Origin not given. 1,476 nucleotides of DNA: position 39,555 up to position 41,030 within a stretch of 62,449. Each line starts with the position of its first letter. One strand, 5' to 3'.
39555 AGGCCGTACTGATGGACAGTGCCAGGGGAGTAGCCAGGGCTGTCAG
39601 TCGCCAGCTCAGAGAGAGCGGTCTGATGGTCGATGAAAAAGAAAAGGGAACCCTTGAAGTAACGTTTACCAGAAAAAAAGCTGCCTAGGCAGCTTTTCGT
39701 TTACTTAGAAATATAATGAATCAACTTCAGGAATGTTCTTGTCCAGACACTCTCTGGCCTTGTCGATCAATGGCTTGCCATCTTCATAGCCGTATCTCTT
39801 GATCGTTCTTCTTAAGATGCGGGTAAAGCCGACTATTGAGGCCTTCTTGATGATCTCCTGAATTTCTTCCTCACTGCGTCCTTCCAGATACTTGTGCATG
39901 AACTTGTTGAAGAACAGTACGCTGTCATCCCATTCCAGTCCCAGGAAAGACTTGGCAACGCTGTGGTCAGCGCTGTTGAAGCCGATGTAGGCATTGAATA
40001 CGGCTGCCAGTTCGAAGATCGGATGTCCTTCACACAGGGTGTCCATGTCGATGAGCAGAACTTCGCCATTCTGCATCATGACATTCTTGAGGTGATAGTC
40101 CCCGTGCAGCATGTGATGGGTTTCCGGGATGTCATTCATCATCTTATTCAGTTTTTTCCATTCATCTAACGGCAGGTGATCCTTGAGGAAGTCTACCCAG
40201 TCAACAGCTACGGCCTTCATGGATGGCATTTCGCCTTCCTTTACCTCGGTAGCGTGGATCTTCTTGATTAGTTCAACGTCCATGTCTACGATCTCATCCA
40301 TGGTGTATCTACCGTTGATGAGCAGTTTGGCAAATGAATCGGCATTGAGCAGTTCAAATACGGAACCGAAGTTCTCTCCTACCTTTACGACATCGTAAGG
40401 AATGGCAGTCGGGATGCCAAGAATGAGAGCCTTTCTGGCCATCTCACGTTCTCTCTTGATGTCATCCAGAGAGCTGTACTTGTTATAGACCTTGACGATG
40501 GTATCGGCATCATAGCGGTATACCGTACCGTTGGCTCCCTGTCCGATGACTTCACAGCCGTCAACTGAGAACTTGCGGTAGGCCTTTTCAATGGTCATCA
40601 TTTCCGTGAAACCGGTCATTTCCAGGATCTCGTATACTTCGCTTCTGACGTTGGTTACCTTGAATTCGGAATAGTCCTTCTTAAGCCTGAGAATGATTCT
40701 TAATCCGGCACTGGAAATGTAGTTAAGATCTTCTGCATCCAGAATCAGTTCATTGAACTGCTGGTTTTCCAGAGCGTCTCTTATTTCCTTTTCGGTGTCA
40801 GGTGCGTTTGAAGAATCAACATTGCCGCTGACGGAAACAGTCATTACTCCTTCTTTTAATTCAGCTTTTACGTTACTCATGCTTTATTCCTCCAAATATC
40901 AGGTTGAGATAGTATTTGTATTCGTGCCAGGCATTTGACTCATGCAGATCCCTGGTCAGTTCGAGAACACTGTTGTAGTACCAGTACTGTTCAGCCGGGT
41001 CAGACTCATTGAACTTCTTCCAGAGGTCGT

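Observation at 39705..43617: Sigma-less partner-switching operon with enzymatic outputs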

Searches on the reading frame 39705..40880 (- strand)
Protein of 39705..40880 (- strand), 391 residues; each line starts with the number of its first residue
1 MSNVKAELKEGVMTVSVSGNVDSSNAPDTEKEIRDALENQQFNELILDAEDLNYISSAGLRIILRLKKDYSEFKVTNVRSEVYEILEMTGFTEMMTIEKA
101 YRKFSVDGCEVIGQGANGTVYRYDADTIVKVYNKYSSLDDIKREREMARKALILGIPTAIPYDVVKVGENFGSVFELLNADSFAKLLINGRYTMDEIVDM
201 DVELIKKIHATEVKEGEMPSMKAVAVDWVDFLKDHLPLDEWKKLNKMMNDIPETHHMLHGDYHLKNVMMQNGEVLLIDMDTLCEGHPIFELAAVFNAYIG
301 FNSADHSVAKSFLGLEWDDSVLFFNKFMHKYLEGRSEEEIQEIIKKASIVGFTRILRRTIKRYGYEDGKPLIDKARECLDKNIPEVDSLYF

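Call 3: search_protein_families(library=pfam, proteins=[window:39705-40880:-], max_evalue=0.01)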
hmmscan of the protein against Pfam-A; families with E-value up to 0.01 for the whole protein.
window:39705-40880:- (391 aa): 4 families
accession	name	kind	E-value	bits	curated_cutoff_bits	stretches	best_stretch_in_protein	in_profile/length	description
PF01740.26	STAS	-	7.7e-16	58.2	22.6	1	4-99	2-101/106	STAS domain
PF01636.29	APH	-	9.2e-11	42.4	23.2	1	110-300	3-214/239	Phosphotransferase enzyme family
PF13466.11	STAS_2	-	1.6e-06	28.6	29.2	1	15-91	1-79/80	STAS domain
PF01633.27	Choline_kinase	-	0.0033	17.2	29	1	205-347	121-260/300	Choline/ethanolamine kinase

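Call 4: search_protein_families(library=ncbifam, proteins=[window:39705-40880:-], max_evalue=0.01)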
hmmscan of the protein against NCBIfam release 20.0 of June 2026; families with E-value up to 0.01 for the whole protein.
window:39705-40880:- (391 aa): 8 families
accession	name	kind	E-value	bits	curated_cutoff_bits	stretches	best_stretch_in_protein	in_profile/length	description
TIGR02172.1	Fb_sc_TIGR02172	paralog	5.3e-28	98.4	228.2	1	110-297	7-195/226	TIGR02172 family protein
TIGR00377.1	ant_ant_sig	superfamily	4.3e-18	65.2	53.45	1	3-99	4-104/108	anti-sigma factor antagonist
TIGR02886.1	spore_II_AA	equivalog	1.1e-12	47.9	114.75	1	5-100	2-101/106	anti-sigma F factor antagonist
TIGR02906.1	spore_CotS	subfamily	0.00014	20.9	172.7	1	245-299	178-232/314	CotS family spore coat protein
NF012171.0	APH_6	equivalog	0.0019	17.5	325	1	199-297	95-198/270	APH(6)-I family aminoglycoside O-phosphotransferase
NF008738.0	PRK11768.1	equivalog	0.0027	17.1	194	1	243-288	185-229/327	serine/threonine protein kinase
NF033068.1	APH_3p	equivalog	0.0055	16.2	205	0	220-278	138-199/255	APH(3') family aminoglycoside O-phosphotransferase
NF033059.2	APH_3p_I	exception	0.0098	15.3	400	0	226-279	157-213/267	APH(3')-I family aminoglycoside O-phosphotransferase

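Call 7: find_homologous_proteins(query=window:39705-40880:-)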
Query window:39705-40880:- (391 aa): 7998 proteins with E <= 0.001 among 8000 candidates; the best 120 are listed.
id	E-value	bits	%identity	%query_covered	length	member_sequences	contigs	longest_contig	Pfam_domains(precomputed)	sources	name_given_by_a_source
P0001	5.9e-254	860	99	100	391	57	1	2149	PF01740.27,PF01636.30,PF13466.13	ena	-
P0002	7.8e-208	708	81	100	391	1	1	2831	PF01740.27,PF01633.27,PF01636.30,PF13466.13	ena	-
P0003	1.7e-205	700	80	98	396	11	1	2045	PF01740.27,PF01636.30,PF13466.13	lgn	-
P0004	3.5e-195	666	74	100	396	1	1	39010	PF01740.27,PF01636.30,PF13466.13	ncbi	-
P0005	7.5e-176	603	72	97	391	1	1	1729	PF01740.27,PF01636.30,PF13466.13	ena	-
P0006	7.7e-149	514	59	100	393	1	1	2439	PF01740.27,PF01636.30,PF13466.13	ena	-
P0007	1.2e-148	513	58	100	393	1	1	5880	PF01740.27,PF01636.30,PF13466.13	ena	-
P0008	3.7e-148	512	58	100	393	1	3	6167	PF01740.27,PF01636.30,PF13466.13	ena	-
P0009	3.8e-148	512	58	100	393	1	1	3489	PF01740.27,PF01636.30,PF13466.13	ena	-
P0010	4.1e-148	511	58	100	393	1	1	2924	PF01740.27,PF01636.30,PF13466.13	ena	-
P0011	4.8e-148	511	58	100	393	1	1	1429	PF01740.27,PF01636.30,PF13466.13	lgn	-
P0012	5.2e-148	511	58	100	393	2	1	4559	PF01740.27,PF01636.30,PF13466.13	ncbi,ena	-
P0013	5.7e-148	511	58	100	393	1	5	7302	PF01740.27,PF01636.30,PF13466.13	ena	-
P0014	8.1e-148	511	58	100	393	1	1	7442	PF01740.27,PF01636.30,PF13466.13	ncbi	-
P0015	9.5e-148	510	58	100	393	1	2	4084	PF01740.27,PF01636.30,PF13466.13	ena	-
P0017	1.3e-147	510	57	100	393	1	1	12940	PF01740.27,PF01636.30,PF13466.13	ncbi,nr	ncbi:MAG: anti-sigma factor antagonist [Clostridiales bacterium]|nr:anti-sigma factor antagonist [Cl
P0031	3.1e-146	505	57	100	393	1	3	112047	PF01740.27,PF01636.30,PF13466.13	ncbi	-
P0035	6.7e-146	504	56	100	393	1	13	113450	PF01740.27,PF01636.30,PF13466.13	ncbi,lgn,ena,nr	ncbi:MAG: anti-sigma factor antagonist [Firmicutes bacterium]|nr:anti-sigma factor antagonist [Bacil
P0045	7.8e-145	501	59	100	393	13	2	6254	PF01740.27,PF01636.30,PF13466.13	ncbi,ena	-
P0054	4.3e-144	498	56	100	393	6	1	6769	PF01740.27,PF01636.30,PF13466.13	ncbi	-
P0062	1.2e-143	497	57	97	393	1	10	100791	PF01740.27,PF01636.30,PF13466.13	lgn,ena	-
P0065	1.3e-143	497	57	97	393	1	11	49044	PF01740.27,PF01636.30,PF13466.13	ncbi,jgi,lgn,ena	-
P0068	1.5e-143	497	58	100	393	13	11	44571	PF01740.27,PF01636.30,PF13466.13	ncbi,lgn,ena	-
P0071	1.8e-143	496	58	97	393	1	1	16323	PF01740.27,PF01636.30,PF13466.13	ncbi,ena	-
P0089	8.0e-143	494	56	100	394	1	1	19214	PF01740.27,PF01636.30,PF13466.13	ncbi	-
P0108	3.1e-142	492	57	100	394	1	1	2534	PF01740.27,PF01636.30,PF13466.13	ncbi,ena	-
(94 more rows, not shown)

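Call 8: find_encoding_contigs(protein=P0004, flank=8000, max_places=2)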
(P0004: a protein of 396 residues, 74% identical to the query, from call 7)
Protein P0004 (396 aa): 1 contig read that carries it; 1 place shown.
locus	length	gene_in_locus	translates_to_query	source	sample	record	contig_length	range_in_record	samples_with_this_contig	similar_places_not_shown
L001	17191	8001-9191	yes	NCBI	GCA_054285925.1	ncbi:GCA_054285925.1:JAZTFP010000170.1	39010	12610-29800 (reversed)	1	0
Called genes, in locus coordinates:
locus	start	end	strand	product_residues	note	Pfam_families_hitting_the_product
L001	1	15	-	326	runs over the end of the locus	PF21948:LplA-B_cat, PF03099:BPL_LplA_LipB, PF10437:Lip_prot_lig_C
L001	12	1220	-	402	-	PF01966:HD, PF19276:HD_assoc_2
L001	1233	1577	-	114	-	PF07892:DUF1667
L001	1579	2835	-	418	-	PF00070:Pyr_redox (faint), PF00890:FAD_binding_2 (weak), PF01266:DAO (faint), PF03486:HI0933_like (faint), PF07992:Pyr_redox_2, PF12831:FAD_oxidored, PF13450:NAD_binding_8 (faint), PF13738:Pyr_redox_3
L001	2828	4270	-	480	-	PF00070:Pyr_redox (faint), PF01266:DAO, PF01494:FAD_binding_3 (faint), PF07992:Pyr_redox_2 (weak), PF13450:NAD_binding_8 (weak), PF13738:Pyr_redox_3 (faint), PF04324:Fer2_BFD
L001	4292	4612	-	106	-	-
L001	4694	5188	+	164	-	PF06695:Sm_multidrug_ex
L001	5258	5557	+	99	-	PF01740:STAS, PF13466:STAS_2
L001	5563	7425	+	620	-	PF07228:SpoIIE, PF13581:HATPase_c_2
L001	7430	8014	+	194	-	PF13328:HD_4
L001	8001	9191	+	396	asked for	PF01740:STAS, PF13466:STAS_2, PF01636:APH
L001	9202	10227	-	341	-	PF04237:YjbR (weak)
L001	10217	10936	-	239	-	PF01177:Asp_Glu_race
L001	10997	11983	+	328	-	PF04055:Radical_SAM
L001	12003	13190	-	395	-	PF00248:Aldo_ket_red, PF13183:Fer4_8 (weak), PF13187:Fer4_9, PF13237:Fer4_10 (weak), PF13534:Fer4_17 (weak)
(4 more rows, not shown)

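Call 9: find_encoding_contigs(protein=P0035, flank=8000, max_places=3)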
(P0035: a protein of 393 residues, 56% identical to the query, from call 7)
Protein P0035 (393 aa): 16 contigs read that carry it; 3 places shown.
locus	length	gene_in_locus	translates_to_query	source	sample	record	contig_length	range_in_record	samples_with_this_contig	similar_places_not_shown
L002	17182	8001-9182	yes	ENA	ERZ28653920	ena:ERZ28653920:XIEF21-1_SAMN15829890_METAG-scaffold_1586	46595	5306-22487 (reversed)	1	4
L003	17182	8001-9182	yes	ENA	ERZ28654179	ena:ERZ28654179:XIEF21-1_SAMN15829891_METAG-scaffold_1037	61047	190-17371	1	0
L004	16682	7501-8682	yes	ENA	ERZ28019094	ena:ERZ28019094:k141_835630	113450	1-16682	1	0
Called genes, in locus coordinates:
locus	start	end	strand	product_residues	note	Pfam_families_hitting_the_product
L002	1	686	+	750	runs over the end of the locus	PF09043:Lys-AminoMut_A, PF16554:OAM_dimer, PF02310:B12-binding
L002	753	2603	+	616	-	PF13941:MutL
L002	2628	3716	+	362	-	PF01168:Ala_racemase_N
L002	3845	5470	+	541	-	PF00375:SDF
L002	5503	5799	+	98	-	PF01740:STAS, PF13466:STAS_2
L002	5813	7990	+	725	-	PF07228:SpoIIE, PF13581:HATPase_c_2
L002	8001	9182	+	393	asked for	PF01740:STAS, PF13466:STAS_2, PF01636:APH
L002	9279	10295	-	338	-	PF12146:Hydrolase_4, PF12697:Abhydrolase_6 (weak)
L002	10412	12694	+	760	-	PF00999:Na_H_Exchanger, PF02080:TrkA_C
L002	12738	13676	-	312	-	PF00491:Arginase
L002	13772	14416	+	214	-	PF04199:Cyclase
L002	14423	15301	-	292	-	PF00126:HTH_1, PF03466:LysR_substrate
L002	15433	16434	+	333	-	PF05448:AXE1 (faint), PF12740:PETase (weak), PF01738:DLH (weak), PF02129:Peptidase_S15, PF00561:Abhydrolase_1 (faint), PF00326:Peptidase_S9 (faint)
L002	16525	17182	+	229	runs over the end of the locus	PF08713:DNA_alkylation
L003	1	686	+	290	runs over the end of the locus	?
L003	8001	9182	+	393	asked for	PF01740:STAS, PF13466:STAS_2, PF01636:APH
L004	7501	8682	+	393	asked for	PF01740:STAS, PF13466:STAS_2, PF01636:APH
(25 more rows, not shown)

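Call 10: find_encoding_contigs(protein=P0062, flank=8000, max_places=3)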
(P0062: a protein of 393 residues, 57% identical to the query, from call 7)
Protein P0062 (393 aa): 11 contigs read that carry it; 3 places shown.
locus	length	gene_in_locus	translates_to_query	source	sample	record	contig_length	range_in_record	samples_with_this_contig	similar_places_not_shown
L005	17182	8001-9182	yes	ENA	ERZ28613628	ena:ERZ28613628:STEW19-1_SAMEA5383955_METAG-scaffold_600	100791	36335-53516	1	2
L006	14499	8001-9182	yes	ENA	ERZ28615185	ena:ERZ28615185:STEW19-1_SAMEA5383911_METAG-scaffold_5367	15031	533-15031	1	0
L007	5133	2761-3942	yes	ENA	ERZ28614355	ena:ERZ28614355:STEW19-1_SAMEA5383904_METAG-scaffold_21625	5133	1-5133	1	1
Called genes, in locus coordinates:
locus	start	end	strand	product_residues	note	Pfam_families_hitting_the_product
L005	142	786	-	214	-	PF00027:cNMP_binding, PF13545:HTH_Crp_2, PF00325:Crp (weak)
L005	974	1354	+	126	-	PF06397:Desulfoferrod_N (weak), PF01880:Desulfoferrodox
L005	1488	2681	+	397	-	PF02421:FeoB_N, PF03193:RsgA_GTPase (faint), PF00350:Dynamin_N (faint), PF01926:MMR_HSR1, PF18128:HydF_dimer, PF18133:HydF_tetramer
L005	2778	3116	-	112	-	PF03091:CutA1 (weak)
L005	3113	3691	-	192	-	PF00857:Isochorismatase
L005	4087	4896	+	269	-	PF21088:MS_channel_1st (weak), PF00924:MS_channel_2nd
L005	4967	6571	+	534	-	PF00375:SDF, PF03706:LPG_synthase_TM (weak)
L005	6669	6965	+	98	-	PF01740:STAS, PF13466:STAS_2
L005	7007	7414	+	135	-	PF13581:HATPase_c_2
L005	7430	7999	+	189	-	PF13328:HD_4, PF01966:HD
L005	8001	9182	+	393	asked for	PF01740:STAS, PF13466:STAS_2, PF01636:APH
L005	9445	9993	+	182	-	PF12146:Hydrolase_4 (faint), PF12695:Abhydrolase_5, PF00561:Abhydrolase_1 (weak)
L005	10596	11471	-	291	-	PF01430:HSP33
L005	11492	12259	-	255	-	PF01209:Ubie_methyltran, PF13489:Methyltransf_23, PF13847:Methyltransf_31, PF08241:Methyltransf_11, PF08242:Methyltransf_12, PF13649:Methyltransf_25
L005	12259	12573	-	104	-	PF01371:Trp_repressor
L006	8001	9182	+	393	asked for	PF01740:STAS, PF13466:STAS_2, PF01636:APH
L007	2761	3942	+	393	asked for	PF01740:STAS, PF13466:STAS_2, PF01636:APH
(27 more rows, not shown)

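Call 15: find_related_loci(query=A1, collection=genome_contigs, flank=7000)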
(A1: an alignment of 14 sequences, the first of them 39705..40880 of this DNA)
Query A1 (391 aa) in genome_contigs; peptide patterns used: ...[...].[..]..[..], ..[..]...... (x = any residue, [..] = any of these).
570 stretches matched a pattern; 517 encode a relative of the query (tblastn E <= 1e-3); the best 80 are kept; 80 distinct loci.
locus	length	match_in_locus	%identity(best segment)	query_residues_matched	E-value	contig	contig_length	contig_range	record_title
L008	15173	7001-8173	96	1-391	0e+0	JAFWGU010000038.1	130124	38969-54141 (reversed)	MAG: Erysipelotrichaceae bacterium isolate RGIG5726 Sheep_Ileum-1__c240579, whole genome shotgun sequence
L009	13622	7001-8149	78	9-391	0e+0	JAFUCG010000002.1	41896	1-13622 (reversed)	MAG: Erysipelotrichaceae bacterium isolate RGIG4363 Roe_deer_Jejunum-3__c453, whole genome shotgun sequence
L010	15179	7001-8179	59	1-391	1e-152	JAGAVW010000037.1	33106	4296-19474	MAG: Solobacterium sp. isolate RGIG8821 Water_deer_Ileum.Co__c126217, whole genome shotgun sequence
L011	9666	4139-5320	57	1-391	9e-152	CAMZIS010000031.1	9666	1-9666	MAG TPA_asm: uncultured Peptococcaceae bacterium isolate SRR10912536_bin.11_metaWRAP_v1.3_MAG genome assembly, contig: E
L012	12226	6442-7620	58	1-391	9e-152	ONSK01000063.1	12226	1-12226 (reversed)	uncultured Erysipelotrichaceae bacterium isolate RUG597 genome assembly, contig: k87_9159738, whole genome shotgun seque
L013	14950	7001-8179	59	1-391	3e-151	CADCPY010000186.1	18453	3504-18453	MAG: uncultured Erysipelotrichaceae bacterium isolate RUG14871 genome assembly, contig: RUG14871_asm_186, whole genome s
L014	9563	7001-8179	55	1-391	9e-150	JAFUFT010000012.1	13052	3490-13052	MAG: Oscillospiraceae bacterium isolate RGIG4454 Roe_deer_Omasum-4__c1151, whole genome shotgun sequence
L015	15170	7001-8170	57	4-391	2e-149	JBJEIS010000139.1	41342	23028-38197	MAG: Acutalibacteraceae bacterium isolate PUUB41_bin.036 NODE_481_length_41342_cov_7.315378, whole genome shotgun sequen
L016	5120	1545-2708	56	7-391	8e-151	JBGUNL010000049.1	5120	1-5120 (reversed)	MAG: Candidatus Limivicinus sp. isolate ruminal_MAG_210 ruminal_MAG_210_contig_0049, whole genome shotgun sequence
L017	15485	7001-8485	57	4-391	2e-148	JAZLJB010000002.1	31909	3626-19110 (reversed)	MAG: Vescimonas sp. isolate T1900044968_TA20190030.MAGScoT_cleanbin_000035 SGB_4016_k141_1931473, whole genome shotgun s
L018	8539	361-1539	56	1-391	6e-148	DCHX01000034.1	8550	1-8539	MAG TPA_asm: Ruminococcaceae bacterium UBA1741 UBA1741_contig_51040, whole genome shotgun sequence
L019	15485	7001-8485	57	4-391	8e-148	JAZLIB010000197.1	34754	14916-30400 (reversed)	MAG: Vescimonas sp. isolate T1900044979_TA20190041.MAGScoT_cleanbin_000038 SGB_4076_k141_1752061, whole genome shotgun s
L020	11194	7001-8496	55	1-391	9e-148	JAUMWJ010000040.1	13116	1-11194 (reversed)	MAG: Eubacteriales bacterium isolate S13M_St_30 NODE_439_length_13116_cov_7.840747, whole genome shotgun sequence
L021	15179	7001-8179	59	1-391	2e-147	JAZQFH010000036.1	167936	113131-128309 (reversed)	MAG: Erysipelotrichaceae bacterium isolate T1900044633_TS20190099.MAGScoT_cleanbin_000014 SGB_1086_k141_540530, whole ge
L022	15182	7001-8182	56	1-391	2e-147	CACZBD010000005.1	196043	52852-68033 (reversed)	MAG: uncultured Lachnospiraceae bacterium isolate RUG12462 genome assembly, contig: RUG12462_asm_5, whole genome shotgun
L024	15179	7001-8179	56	1-391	3e-146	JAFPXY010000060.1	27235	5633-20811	MAG: Bacillota bacterium isolate RGIG1576 Goat_Abomasum.Co__c2398762, whole genome shotgun sequence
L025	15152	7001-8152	58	10-391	5e-146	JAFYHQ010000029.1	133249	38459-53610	MAG: Erysipelotrichaceae bacterium isolate RGIG7099 Water_buffalos_Abomasum-1__c466646, whole genome shotgun sequence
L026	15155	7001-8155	57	1-383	1e-145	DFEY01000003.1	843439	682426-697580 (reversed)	MAG TPA_asm: Lachnospira sp. UBA3790 UBA3790_contig_3129, whole genome shotgun sequence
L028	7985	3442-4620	55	1-391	2e-145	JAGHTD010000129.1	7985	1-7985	MAG: Candidatus Colimorpha enterica isolate E3_60 c_000000801418, whole genome shotgun sequence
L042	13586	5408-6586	54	1-391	2e-142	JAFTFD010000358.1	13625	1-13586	MAG: Lachnospiraceae bacterium isolate RGIG3762 Roe_deer_Abomasum-2__c163325, whole genome shotgun sequence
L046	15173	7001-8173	56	1-389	6e-142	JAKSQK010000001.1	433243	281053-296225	MAG: Clostridia bacterium isolate Horse_feces227 MAG227_1, whole genome shotgun sequence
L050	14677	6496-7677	57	1-391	3e-142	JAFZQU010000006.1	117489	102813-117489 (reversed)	MAG: Lachnospiraceae bacterium isolate RGIG8013 Water_buffalos_Rumen-1__c104854, whole genome shotgun sequence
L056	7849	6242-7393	55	9-391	9e-142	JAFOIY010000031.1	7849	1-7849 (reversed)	MAG: Solobacterium sp. isolate RGIG510 Dairy_cattle_Duodenum-2__c100610, whole genome shotgun sequence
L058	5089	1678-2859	57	1-391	2e-142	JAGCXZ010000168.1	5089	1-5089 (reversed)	MAG: Lachnospiraceae bacterium isolate RGIG10225 Yak_Rumen-5__c1107445, whole genome shotgun sequence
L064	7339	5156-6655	55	1-391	3e-140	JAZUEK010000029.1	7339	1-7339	MAG: Acutalibacteraceae bacterium isolate T1900045299_TH20190069.MAGScoT_cleanbin_000030 SGB_6133_k141_266720, whole gen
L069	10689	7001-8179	53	1-391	6e-140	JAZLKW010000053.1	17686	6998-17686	MAG: Candidatus Avispirillum sp. isolate T1900044958_TA20190014.MAGScoT_cleanbin_000045 SGB_3890_k141_888069, whole geno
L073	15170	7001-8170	54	1-389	1e-139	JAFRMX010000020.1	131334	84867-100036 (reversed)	MAG: Oscillospiraceae bacterium isolate RGIG2615 Goat_Omasum-1__c584033, whole genome shotgun sequence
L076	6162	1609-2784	55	2-391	2e-139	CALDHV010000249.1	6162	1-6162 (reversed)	MAG TPA_asm: uncultured Clostridia bacterium isolate SRR6425769_bin.108_CONCOCT_v1.1_MAG genome assembly, contig: ERZ176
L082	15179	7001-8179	56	1-391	5e-139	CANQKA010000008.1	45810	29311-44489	MAG: uncultured Oscillospiraceae bacterium isolate Lapin-026__bin52 genome assembly, contig: Lapin-026__NODE_807_length_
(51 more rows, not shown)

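Call 20: search_solved_structures(query=window:39705-40880:-, max_evalue=0.01, show_alignments=1)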
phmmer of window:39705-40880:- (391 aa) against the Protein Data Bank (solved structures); distinct sequences matched with E-value up to 0.01: 7.
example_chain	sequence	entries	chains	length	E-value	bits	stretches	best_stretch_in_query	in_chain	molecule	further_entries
1th8_B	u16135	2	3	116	3.4e-07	32.9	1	5-104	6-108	Anti-sigma F factor antagonist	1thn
1tid_B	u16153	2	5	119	9.6e-07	31.4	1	5-104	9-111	Anti-sigma F factor antagonist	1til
1auz_A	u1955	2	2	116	9.7e-07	31.4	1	6-101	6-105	SPOIIAA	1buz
4hyl_A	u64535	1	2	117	5.5e-06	28.9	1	7-96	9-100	Stage II sporulation protein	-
1sbo_A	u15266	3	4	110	1.8e-05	27.2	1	2-97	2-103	Putative anti-sigma factor antagonist TM1442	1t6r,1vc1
3w0m_A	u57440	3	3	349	0.00084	21.7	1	247-295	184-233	Hygromycin-B 4-O-kinase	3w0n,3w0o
3w0r_A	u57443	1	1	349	0.0012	21.3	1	247-295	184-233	Hygromycin-B 4-O-kinase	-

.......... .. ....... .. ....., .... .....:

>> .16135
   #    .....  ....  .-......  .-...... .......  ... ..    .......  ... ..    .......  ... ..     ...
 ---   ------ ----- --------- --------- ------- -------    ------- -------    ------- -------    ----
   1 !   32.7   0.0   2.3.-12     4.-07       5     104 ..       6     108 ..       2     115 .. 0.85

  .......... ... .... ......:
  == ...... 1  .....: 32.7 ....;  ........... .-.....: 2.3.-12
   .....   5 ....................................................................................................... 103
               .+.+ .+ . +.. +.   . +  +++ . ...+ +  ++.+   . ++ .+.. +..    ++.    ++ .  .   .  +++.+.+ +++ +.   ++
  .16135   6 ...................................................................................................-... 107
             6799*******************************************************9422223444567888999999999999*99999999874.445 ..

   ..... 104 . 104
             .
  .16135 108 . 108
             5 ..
